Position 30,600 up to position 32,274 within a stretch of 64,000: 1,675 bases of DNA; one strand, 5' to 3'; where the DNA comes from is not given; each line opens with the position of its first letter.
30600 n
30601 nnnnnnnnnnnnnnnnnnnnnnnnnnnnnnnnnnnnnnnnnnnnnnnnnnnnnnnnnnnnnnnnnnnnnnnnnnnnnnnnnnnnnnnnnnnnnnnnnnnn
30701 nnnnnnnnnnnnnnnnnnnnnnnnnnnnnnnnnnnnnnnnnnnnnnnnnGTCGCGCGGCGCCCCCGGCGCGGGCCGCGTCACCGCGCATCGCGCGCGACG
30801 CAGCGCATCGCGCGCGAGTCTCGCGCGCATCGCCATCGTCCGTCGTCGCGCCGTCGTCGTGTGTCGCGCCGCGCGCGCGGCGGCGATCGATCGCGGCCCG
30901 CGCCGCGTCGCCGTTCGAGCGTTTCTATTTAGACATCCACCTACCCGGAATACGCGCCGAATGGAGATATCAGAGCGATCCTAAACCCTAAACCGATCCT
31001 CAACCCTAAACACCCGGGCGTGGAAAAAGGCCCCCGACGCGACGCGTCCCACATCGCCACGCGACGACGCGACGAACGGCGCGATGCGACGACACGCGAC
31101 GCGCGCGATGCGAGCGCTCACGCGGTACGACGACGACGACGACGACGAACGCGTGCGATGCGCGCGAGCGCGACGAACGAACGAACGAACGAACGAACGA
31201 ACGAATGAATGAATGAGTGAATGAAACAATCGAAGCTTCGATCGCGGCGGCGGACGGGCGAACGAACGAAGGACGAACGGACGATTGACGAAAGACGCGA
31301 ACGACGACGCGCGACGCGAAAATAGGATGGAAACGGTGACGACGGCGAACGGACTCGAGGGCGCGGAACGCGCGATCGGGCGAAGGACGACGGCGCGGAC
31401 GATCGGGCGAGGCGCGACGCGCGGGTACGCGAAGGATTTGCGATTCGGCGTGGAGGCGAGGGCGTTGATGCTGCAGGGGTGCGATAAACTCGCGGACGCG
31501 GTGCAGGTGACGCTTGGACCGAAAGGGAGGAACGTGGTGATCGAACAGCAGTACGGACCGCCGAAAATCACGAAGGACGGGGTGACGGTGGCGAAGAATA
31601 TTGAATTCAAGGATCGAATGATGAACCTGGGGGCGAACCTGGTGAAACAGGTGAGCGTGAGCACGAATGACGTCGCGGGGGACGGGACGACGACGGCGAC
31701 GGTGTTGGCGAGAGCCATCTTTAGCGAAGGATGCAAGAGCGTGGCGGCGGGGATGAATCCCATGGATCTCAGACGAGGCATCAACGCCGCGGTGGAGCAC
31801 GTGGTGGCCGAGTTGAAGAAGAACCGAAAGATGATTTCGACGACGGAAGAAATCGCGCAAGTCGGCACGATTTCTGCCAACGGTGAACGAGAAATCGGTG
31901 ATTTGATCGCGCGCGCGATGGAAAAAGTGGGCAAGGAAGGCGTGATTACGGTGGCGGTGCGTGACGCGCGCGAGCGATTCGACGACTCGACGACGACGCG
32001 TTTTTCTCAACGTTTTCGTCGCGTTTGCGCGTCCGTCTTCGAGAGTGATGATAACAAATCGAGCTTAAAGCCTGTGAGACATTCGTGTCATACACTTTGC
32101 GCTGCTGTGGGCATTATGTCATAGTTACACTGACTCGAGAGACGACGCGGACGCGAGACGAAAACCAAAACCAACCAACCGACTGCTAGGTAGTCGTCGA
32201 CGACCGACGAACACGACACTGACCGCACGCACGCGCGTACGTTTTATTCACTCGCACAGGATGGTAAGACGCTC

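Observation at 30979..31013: Plant-type telomere repeat (telo-box) inside the divergent ATP-sulfurylase/HSP60 promoter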

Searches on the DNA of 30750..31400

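Call 71: search_rna_families(source=window, start=30750, end=31400, threshold=evalue, max_evalue=1)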
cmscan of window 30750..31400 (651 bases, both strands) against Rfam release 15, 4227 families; matches with E-value up to 1: 0.
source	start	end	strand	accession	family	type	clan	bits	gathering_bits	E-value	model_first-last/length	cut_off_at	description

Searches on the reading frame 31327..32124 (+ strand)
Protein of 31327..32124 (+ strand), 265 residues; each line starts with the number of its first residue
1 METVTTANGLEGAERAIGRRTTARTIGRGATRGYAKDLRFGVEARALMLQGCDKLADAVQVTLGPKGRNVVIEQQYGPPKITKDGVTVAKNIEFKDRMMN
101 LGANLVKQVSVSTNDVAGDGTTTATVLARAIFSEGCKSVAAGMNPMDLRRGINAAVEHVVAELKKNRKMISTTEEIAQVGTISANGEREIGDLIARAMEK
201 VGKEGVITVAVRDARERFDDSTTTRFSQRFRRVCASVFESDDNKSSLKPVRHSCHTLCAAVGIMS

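Call 86: search_solved_structures(query=window:31327-32124:+, max_evalue=1e-20)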
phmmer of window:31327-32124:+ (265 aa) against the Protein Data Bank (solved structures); distinct sequences matched with E-value up to 1e-20: 49.
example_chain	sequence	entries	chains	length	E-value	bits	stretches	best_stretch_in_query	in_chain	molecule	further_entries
9l8p_A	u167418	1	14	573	1.4e-71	244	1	20-216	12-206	60 kDa heat shock protein, mitochondrial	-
9k47_A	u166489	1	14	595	1.6e-71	243.8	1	35-236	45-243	glomalin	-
7v9r_A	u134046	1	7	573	4.9e-70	238.9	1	21-219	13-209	60 kDa chaperonin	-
7v98_A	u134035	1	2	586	5.1e-70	238.9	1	21-219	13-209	60 kDa chaperonin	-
8pe8_A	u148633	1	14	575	9.4e-70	238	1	22-238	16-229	Mitochondrial heat shock protein 60-like protein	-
4pj1_A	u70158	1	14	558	5.7e-69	235.5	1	32-216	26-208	60 kDa heat shock protein, mitochondrial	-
9shg_A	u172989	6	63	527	3.6e-68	232.8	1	33-216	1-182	60 kDa heat shock protein, mitochondrial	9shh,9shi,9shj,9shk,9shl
6mrc_H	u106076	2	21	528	3.6e-68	232.8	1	33-216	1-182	60 kDa heat shock protein, mitochondrial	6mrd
6ht7_J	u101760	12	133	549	3.9e-68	232.7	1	33-216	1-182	60 kDa heat shock protein, mitochondrial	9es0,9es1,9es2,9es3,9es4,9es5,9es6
7azp_A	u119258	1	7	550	7.1e-68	231.9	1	34-216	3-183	60 kDa heat shock protein, mitochondrial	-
8g7j_A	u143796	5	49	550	9.1e-68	231.5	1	34-216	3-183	60 kDa heat shock protein, mitochondrial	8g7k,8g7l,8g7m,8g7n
8g7o_A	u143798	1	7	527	1.3e-67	231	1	35-216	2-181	60 kDa heat shock protein, mitochondrial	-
9rwr_A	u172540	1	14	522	1.3e-67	231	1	35-218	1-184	Ancestral Fibrobacteres-Chlorobi-Bacteroidetes Group Chaperonin (AFCB)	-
7l7s_H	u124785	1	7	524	1.4e-67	231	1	35-216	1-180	60 kDa heat shock protein, mitochondrial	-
8u39_G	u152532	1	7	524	1.7e-67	230.6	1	35-216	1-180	60 kDa heat shock protein, mitochondrial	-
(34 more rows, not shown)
